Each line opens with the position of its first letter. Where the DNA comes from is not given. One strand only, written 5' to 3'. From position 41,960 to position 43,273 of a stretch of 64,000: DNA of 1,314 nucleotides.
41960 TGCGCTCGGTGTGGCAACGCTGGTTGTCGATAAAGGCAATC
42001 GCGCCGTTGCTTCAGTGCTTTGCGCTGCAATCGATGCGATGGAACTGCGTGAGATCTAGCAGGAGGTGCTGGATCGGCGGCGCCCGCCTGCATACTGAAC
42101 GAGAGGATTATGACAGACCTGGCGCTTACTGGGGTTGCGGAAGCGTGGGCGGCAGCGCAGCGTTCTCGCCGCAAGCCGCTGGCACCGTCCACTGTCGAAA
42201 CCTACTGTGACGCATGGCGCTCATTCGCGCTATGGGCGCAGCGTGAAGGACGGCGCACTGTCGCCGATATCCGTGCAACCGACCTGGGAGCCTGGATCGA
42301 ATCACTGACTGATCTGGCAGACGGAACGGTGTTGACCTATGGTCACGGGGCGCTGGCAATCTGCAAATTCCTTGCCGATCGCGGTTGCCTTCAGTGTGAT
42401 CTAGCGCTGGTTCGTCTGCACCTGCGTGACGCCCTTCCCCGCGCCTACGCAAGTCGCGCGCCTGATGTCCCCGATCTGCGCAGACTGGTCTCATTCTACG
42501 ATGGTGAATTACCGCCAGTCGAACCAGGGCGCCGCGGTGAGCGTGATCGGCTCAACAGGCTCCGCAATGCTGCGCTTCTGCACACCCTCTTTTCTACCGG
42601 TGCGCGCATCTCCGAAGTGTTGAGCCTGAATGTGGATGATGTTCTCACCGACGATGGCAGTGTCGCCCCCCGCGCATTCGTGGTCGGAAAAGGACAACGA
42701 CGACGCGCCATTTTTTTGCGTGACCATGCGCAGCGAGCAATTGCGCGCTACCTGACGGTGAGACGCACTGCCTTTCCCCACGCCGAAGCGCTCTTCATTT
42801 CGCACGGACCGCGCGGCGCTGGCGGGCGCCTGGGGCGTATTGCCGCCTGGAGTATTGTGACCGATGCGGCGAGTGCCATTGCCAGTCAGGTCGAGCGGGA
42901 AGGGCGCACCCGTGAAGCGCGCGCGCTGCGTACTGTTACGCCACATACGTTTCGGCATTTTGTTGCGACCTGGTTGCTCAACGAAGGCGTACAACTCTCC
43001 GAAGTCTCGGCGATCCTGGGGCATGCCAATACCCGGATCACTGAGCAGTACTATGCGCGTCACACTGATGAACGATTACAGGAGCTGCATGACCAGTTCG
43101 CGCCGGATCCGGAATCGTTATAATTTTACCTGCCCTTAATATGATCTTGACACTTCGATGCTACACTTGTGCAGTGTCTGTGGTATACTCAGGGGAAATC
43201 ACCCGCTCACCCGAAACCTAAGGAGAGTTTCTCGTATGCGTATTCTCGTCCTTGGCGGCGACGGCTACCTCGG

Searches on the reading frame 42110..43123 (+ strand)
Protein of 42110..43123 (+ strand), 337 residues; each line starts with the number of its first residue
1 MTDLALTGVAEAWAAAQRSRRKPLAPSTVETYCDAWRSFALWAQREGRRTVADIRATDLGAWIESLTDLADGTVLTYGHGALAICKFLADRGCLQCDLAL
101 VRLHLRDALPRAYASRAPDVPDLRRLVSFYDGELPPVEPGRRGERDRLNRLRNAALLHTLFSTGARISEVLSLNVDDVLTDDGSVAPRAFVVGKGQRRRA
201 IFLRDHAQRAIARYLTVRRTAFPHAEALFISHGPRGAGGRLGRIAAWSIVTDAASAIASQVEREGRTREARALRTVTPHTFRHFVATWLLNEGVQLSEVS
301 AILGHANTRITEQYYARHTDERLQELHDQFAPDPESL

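Call 67: search_protein_families(library=ncbifam, proteins=[window:42110-43123:+], max_evalue=0.00001)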
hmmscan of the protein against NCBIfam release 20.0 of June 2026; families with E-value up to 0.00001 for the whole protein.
window:42110-43123:+ (337 aa): 10 families
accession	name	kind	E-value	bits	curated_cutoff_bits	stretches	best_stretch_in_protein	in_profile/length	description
TIGR02225.1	recomb_XerD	equivalog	6.8e-34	117.5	329.6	1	22-332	11-288/290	site-specific tyrosine recombinase XerD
NF001399.0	PRK00283.1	subfamily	1.6e-32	113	279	1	22-332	20-297/300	tyrosine recombinase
TIGR02224.1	recomb_XerC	equivalog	3.4e-31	108.7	335.15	1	146-332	123-291/295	tyrosine recombinase XerC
NF040815.2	recomb_XerA_Arch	equivalog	4.7e-26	91.9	220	1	25-323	13-259/263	site-specific tyrosine recombinase/integron integrase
NF002331.0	PRK01287.1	subfamily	4.4e-20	72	371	1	147-332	158-326/365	site-specific tyrosine recombinase XerC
NF003462.0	PRK05084.1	equivalog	1.6e-18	66.6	267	1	148-322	192-349/360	tyrosine recombinase XerS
TIGR02249.1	integrase_gron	subfamily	4.7e-14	52.4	265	1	267-314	250-297/315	integron integrase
NF011946.0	PRK15417.1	equivalog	7e-09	35.3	435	0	270-314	268-312/337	integron integrase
NF007371.0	PRK09871.1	subfamily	2.3e-06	27.3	222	1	152-318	27-175/198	tyrosine-type DNA invertase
NF007370.0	PRK09870.1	subfamily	7.7e-06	25.7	221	0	151-318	32-180/200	tyrosine-type DNA invertase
